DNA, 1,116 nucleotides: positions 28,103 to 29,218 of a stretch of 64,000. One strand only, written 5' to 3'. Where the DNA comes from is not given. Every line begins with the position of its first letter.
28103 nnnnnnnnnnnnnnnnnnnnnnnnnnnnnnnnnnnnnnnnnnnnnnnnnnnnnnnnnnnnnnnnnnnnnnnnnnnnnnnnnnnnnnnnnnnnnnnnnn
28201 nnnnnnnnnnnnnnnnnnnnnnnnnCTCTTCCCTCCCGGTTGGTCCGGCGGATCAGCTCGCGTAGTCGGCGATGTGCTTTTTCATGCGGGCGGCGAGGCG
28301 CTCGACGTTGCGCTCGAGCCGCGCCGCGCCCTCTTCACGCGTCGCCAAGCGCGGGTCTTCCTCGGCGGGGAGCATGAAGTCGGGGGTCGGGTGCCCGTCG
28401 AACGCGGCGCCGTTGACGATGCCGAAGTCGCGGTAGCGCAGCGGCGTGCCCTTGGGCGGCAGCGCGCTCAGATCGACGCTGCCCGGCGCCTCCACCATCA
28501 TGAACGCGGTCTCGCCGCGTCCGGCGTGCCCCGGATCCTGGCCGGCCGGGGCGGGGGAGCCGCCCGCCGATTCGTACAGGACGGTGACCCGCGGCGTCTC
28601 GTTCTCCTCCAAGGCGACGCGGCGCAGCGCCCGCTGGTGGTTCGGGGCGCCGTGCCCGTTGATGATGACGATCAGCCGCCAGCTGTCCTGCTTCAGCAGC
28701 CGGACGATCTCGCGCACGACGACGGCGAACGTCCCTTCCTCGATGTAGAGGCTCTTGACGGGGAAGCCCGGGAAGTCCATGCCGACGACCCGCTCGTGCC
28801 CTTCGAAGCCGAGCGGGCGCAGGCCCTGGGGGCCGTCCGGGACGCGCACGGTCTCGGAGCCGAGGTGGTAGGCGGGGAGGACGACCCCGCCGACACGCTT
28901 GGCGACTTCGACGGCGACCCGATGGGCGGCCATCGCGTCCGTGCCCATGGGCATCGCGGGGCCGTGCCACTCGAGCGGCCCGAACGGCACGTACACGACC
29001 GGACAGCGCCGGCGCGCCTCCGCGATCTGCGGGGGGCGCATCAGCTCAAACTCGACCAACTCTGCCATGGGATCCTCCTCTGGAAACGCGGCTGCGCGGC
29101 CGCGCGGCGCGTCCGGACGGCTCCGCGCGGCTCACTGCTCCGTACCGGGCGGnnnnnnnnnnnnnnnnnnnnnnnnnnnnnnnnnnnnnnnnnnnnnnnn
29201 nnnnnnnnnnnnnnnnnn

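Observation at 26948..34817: Unusual catabolic operon: sugar-type ABC importer + M81/MlrC peptidase + creatininase-family amidohydrolase + DegT aminotransferase (+ secreted CE4 deacetylase upstream)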

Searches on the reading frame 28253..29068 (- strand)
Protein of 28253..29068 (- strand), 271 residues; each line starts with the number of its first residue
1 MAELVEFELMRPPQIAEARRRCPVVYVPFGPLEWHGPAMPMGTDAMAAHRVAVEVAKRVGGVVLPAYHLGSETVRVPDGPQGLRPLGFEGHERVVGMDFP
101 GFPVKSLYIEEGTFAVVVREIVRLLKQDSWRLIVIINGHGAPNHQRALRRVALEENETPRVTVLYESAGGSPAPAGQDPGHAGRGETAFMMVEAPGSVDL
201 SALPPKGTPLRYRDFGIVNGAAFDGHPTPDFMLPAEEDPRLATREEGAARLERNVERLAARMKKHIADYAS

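Call 5: search_protein_families(library=pfam, proteins=[window:28253-29068:-])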
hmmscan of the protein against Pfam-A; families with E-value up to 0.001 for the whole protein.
window:28253-29068:- (271 aa): 1 family
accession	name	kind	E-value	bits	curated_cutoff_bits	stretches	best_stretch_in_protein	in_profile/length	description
PF02633.19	Creatininase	-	4.7e-32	111.7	31.3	1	10-260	3-236/238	Creatinine amidohydrolase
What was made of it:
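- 28253..29068 (-): Cytoplasmic creatininase-family binuclear metallohydrolase. Proposed either as an IolN-like hydrolase that opens a diketo-cyclitol ring or as a second amidase. Pfam Creatininase, E=5e-32 (call 5).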

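Call 6: search_protein_families(library=ncbifam, proteins=[window:28253-29068:-])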
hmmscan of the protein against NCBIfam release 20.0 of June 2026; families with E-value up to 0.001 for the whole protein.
window:28253-29068:- (271 aa): 3 families
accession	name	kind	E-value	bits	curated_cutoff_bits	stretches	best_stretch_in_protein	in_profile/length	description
TIGR04448.1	creatininase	equivalog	2e-16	60.4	235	1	13-71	5-63/246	creatininase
TIGR03964.1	mycofact_creat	equivalog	5.4e-15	55.6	172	2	17-66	8-59/228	mycofactocin biosynthesis peptidyl-dipeptidase MftE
NF041098.2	diketo_inos_hlase_IolN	equivalog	2.2e-08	33.5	245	1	5-71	7-73/307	3-dehydro-scyllo-inosose hydrolase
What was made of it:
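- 28253..29068 (-): It scores below the curated cut-off of every NCBIfam equivalog: creatininase 60 vs 235, MftE 56 vs 172, IolN 33.5 vs 245 (call 6).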

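Call 19: search_solved_structures(query=window:28253-29068:-, max_evalue=0.001)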
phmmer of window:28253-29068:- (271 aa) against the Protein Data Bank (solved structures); distinct sequences matched with E-value up to 0.001: 8.
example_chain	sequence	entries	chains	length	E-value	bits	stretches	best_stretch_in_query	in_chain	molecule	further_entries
3lub_A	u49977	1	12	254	1.7e-06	31.3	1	22-261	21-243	Putative creatinine amidohydrolase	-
3a6g_A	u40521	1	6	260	3.6e-06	30.2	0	22-77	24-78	Creatinine amidohydrolase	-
3a6h_A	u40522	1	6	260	3.8e-06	30.2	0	22-139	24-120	Creatinine amidohydrolase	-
1j2t_A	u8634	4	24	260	4e-06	30.1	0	22-77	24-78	creatinine amidohydrolase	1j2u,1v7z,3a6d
1q3k_A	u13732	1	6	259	4.1e-06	30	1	22-77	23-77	creatininase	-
3a6j_A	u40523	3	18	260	4.2e-06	30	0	22-77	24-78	Creatinine amidohydrolase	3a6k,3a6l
3a6e_A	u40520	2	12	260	6e-06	29.5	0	22-77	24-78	Creatinine amidohydrolase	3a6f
3no4_A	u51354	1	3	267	0.0001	25.4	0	24-71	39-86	creatinine amidohydrolase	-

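Call 38: find_homologous_proteins(query=window:28253-29068:-)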
Query window:28253-29068:- (271 aa): 923 proteins with E <= 0.001 among 6957 candidates; the best 120 are listed.
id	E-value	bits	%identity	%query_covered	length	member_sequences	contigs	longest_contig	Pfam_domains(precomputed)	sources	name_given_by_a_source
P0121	1.5e-177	607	100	100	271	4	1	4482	PF02633.20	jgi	-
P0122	1.7e-152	525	87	99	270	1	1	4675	PF02633.20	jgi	jgi:creatinine amidohydrolase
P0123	4.8e-152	523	87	99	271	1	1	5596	PF02633.20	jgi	-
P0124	2.8e-146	505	83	99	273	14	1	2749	PF02633.20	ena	-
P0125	1.0e-142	493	81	100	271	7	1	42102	PF02633.20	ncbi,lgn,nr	ncbi:MAG TPA: creatininase family protein [bacterium]|nr:creatininase family protein [bacterium]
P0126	1.2e-130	453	76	98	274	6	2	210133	PF02633.20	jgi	-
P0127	1.0e-125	437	74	99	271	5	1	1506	PF02633.20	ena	-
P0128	7.2e-124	431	72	99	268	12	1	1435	PF02633.20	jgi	jgi:creatinine amidohydrolase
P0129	2.8e-122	426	71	99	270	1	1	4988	PF02633.20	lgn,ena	-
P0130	3.4e-121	422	69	99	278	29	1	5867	PF02633.20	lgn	-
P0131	1.5e-120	420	70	99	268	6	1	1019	PF02633.20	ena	-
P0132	4.2e-120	419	68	100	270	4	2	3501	PF02633.20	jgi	jgi:creatinine amidohydrolase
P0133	4.4e-119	415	68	100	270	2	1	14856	PF02633.20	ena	-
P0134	8.3e-119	414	70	100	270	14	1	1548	PF02633.20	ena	-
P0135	1.3e-117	411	68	99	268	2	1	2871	PF02633.20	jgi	jgi:creatinine amidohydrolase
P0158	4.0e-96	340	59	97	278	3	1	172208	PF02633.20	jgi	jgi:creatinine amidohydrolase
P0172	3.9e-94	334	59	97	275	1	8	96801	PF02633.20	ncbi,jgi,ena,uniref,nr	ncbi:MAG: creatininase family protein [Bacillati bacterium ANGP1]|uniref:Creatininase family protein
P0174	7.2e-94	333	58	99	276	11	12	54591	PF02633.20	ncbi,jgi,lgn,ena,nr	ncbi:MAG TPA: creatininase family protein [Chloroflexota bacterium]|nr:creatininase family protein [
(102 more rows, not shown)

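Call 39: find_encoding_contigs(protein=P0172, flank=9000, max_places=1)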
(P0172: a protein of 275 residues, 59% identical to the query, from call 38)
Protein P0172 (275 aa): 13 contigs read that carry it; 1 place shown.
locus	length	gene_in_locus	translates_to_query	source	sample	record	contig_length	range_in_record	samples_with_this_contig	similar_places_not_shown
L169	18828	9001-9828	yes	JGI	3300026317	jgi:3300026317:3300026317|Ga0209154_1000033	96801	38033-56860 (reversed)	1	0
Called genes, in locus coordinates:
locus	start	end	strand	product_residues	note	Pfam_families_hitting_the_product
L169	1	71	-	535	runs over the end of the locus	PF02534:T4SS-DNA_transf, PF10412:TrwB_AAD_bind, PF12696:TraG-D_C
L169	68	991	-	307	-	PF13814:Replic_Relax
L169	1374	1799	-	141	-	PF00436:SSB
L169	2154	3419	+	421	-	PF00070:Pyr_redox (faint), PF00890:FAD_binding_2 (weak), PF01266:DAO, PF01593:Amino_oxidase (faint), PF03486:HI0933_like (faint), PF07992:Pyr_redox_2 (weak), PF12831:FAD_oxidored (faint), PF13450:NAD_binding_8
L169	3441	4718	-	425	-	PF00155:Aminotran_1_2, PF01041:DegT_DnrJ_EryC1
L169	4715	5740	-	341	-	PF00356:LacI, PF13407:Peripla_BP_4 (weak), PF00532:Peripla_BP_1, PF13377:Peripla_BP_3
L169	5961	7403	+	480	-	PF00890:FAD_binding_2 (weak), PF12831:FAD_oxidored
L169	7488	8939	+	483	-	PF00890:FAD_binding_2 (faint), PF01134:GIDA (weak), PF12831:FAD_oxidored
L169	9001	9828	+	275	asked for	PF02633:Creatininase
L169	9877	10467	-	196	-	-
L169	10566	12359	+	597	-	PF00664:ABC_membrane, PF00005:ABC_tran, PF02463:SMC_N (faint)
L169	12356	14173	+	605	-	PF00664:ABC_membrane, PF00005:ABC_tran, PF02463:SMC_N (faint)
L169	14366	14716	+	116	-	PF01329:Pterin_4a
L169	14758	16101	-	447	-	PF00682:HMGL-like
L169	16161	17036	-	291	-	PF02633:Creatininase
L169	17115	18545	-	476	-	PF04734:Ceramidase_alk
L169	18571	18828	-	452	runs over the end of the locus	PF00202:Aminotran_3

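Call 40: find_encoding_contigs(protein=P0174, flank=9000, max_places=1)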
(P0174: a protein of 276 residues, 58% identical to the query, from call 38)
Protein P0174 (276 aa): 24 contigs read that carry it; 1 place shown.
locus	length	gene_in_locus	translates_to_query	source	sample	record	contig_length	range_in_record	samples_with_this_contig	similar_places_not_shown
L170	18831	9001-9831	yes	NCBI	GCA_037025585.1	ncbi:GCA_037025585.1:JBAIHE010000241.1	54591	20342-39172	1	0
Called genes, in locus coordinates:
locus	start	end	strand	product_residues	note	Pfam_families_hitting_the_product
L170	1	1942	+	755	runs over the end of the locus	PF05227:CHASE3 (weak), PF00989:PAS, PF08448:PAS_4, PF13426:PAS_9, PF00512:HisKA, PF13581:HATPase_c_2 (weak), PF02518:HATPase_c, PF00072:Response_reg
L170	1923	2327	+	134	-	PF01627:Hpt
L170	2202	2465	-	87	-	-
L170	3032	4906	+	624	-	PF00150:Cellulase, PF00942:CBM_3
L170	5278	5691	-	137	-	PF01641:SelR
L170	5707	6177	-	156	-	PF01625:PMSR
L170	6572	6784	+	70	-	-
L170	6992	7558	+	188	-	-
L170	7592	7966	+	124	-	-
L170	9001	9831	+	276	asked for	PF02633:Creatininase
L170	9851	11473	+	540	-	PF00496:SBP_bac_5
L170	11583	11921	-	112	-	-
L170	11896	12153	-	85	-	-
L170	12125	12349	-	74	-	PF07927:HicA_toxin (weak)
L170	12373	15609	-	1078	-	PF00930:DPPIV_N (faint), PF25174:Beta-prop_THOC3 (faint), PF26549:Tricorn_N, PF07676:PD40 (faint), PF26550:Tricorn_2nd, PF14684:Tricorn_C1, PF14685:PDZ_Tricorn, PF03572:Peptidase_S41, +1 more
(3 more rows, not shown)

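Call 41: find_encoding_contigs(protein=P0158, flank=9000, max_places=1)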
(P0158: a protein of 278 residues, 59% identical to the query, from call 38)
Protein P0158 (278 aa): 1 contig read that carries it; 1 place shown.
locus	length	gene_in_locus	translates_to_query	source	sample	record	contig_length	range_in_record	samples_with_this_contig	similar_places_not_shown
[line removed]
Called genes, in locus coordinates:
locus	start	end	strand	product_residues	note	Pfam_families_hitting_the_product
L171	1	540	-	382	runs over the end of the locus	PF01408:GFO_IDH_MocA, PF03447:NAD_binding_3 (faint), PF22725:GFO_IDH_MocA_C3, PF02894:GFO_IDH_MocA_C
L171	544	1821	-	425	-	PF00155:Aminotran_1_2, PF01041:DegT_DnrJ_EryC1, PF01053:Cys_Met_Meta_PP (weak)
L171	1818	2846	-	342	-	PF00356:LacI, PF00532:Peripla_BP_1, PF13407:Peripla_BP_4, PF13377:Peripla_BP_3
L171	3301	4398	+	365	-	PF13560:HTH_31 (weak)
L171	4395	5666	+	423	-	-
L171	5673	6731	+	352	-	-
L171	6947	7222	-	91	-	PF07045:DUF1330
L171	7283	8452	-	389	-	PF08240:ADH_N, PF00107:ADH_zinc_N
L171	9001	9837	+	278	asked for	PF02633:Creatininase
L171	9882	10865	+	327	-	PF01408:GFO_IDH_MocA, PF22725:GFO_IDH_MocA_C3, PF02894:GFO_IDH_MocA_C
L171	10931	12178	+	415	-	PF01547:SBP_bac_1, PF13416:SBP_bac_8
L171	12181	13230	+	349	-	PF00005:ABC_tran, PF13304:AAA_21 (weak), PF08402:TOBE_2 (weak)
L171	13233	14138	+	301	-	PF00528:BPD_transp_1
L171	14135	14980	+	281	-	PF00528:BPD_transp_1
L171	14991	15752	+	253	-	PF03009:GDPD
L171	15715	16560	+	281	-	PF00459:Inositol_P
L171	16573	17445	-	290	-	PF01261:AP_endonuc_2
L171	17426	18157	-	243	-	-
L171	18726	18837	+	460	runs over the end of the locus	PF01547:SBP_bac_1, PF13416:SBP_bac_8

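Call 67: search_solved_structures(query=A2, max_evalue=0.001, show_alignments=2)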
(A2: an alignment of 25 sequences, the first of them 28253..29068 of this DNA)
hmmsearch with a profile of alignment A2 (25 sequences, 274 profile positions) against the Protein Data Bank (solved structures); distinct sequences matched with E-value up to 0.001: 8.
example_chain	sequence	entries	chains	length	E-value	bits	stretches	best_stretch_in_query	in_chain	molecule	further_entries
3lub_A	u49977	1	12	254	4.3e-13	52.4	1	117-265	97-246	Putative creatinine amidohydrolase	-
3a6h_A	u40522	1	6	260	7e-13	51.7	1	24-76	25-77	Creatinine amidohydrolase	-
3a6e_A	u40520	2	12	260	7.6e-13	51.6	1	24-76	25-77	Creatinine amidohydrolase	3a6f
3a6j_A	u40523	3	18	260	7.7e-13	51.6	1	24-76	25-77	Creatinine amidohydrolase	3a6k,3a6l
1j2t_A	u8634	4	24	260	8.1e-13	51.5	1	24-76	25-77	creatinine amidohydrolase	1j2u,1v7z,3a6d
3a6g_A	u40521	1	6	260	8.1e-13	51.5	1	24-77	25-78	Creatinine amidohydrolase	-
1q3k_A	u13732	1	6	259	1e-12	51.2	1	24-75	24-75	creatininase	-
3no4_A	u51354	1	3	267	4.2e-06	29.5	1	26-71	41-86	creatinine amidohydrolase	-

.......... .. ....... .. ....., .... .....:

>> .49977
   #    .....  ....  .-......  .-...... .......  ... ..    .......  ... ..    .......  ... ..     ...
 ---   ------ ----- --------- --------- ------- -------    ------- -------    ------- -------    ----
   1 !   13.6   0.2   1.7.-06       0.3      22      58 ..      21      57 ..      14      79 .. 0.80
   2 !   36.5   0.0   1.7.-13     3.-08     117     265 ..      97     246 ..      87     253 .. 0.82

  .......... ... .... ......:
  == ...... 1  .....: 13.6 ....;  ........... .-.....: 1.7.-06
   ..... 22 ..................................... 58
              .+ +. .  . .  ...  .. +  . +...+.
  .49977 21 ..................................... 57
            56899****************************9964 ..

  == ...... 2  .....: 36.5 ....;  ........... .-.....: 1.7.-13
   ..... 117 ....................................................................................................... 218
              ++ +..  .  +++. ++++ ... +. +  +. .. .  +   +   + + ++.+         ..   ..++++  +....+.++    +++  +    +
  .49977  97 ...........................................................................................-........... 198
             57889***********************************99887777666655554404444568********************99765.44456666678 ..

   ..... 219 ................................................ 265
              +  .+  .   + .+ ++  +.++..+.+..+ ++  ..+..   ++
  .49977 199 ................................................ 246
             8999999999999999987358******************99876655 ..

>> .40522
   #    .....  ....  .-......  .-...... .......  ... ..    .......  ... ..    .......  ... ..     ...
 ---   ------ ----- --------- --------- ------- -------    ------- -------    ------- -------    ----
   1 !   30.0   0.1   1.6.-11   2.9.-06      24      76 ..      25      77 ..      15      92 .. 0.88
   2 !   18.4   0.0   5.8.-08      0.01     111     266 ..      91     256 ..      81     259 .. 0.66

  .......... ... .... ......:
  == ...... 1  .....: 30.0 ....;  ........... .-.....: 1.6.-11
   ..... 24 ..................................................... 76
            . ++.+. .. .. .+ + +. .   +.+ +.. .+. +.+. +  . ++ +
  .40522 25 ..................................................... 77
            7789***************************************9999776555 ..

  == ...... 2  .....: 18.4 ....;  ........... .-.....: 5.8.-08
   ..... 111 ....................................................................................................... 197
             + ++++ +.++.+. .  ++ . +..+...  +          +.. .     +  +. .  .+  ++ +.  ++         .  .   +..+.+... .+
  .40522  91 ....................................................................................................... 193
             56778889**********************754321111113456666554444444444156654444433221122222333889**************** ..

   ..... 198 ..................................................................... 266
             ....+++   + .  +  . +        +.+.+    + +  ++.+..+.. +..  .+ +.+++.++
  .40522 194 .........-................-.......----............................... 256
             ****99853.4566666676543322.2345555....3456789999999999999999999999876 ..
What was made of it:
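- The creatininase-family protein keeps all residues of an amide hydrolase (call 67).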

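Call 69: search_dna_similar(query=window:28253-29068:-, collection=plasmids, mode=protein, max_rows=15)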
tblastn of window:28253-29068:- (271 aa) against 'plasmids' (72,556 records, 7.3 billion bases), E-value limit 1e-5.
Records with a match: 29; places in all: 29; records where one place covers at least 80% of the query: 18.
Best place of each record, by identity: <60% 29.
By first word of the organism name: Thermus 6; Streptomyces 3; Rhizobium 2; Haloferax 2; Halobellus 1; Haloarcula 1; Neorhizobium 1; Skermanella 1; Sinorhizobium 1; Subdoligranulum 1; and 10 more.
By predicted mobility (MOB-suite, as given by PLSDB): non-mobilizable 23; mobilizable 4; conjugative 2.
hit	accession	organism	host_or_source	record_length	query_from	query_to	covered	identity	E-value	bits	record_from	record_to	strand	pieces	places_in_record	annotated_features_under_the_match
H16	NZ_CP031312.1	Halobellus limi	Cell culture,Taibei marine solar ...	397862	9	259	93%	29.2%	1e-8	63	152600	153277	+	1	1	creatininase family protein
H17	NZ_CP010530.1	Haloarcula sp. CBA1115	monoisolate,Solar salt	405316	5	258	94%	27.7%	5e-6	55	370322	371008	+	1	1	creatininase family protein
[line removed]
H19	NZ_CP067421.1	Skermanella sp. TT6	Homo sapiens,single cell,skin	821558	1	259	96%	26.6%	9e-10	66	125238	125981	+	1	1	creatininase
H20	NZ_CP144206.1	Sinorhizobium chiapasense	mixed culture,rhizosphere soil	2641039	3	251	92%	27.6%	5e-6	55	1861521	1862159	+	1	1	none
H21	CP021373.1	Rhizobium sp. ACO-34A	Agave americana L.,cell ...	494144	5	222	80%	31.2%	6e-7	57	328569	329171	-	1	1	hypothetical protein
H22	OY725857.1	Subdoligranulum variabile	-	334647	5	263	96%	25.7%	4e-10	67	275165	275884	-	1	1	none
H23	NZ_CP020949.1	Rhizobium sp. CIAT894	-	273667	1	260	96%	25.5%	3e-7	59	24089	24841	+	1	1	creatininase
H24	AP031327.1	Thermus brockianus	-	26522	19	264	91%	26.2%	9e-8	60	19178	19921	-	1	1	creatininase family protein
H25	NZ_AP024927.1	Thermus thermophilus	-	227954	19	264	91%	26.2%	1e-7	60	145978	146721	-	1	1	creatininase family protein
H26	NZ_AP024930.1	Thermus thermophilus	-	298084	19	264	91%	26.2%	1e-7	60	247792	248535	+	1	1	creatininase family protein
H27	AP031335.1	Thermus thermophilus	-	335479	19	264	91%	26.2%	1e-7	60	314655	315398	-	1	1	creatininase family protein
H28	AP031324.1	Thermus thermophilus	-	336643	19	264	91%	26.2%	1e-7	60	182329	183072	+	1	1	creatininase family protein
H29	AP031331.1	Thermus thermophilus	-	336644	19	264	91%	26.2%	1e-7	60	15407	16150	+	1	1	creatininase family protein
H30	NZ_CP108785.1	Embleya sp. NBC_00888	-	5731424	1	205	76%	31.0%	8e-9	64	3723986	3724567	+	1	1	none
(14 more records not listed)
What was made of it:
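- Tried and rejected: Plasmid search with the creatininase-family protein: only relatives at 31% identity or less, which were not informative (call 69).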
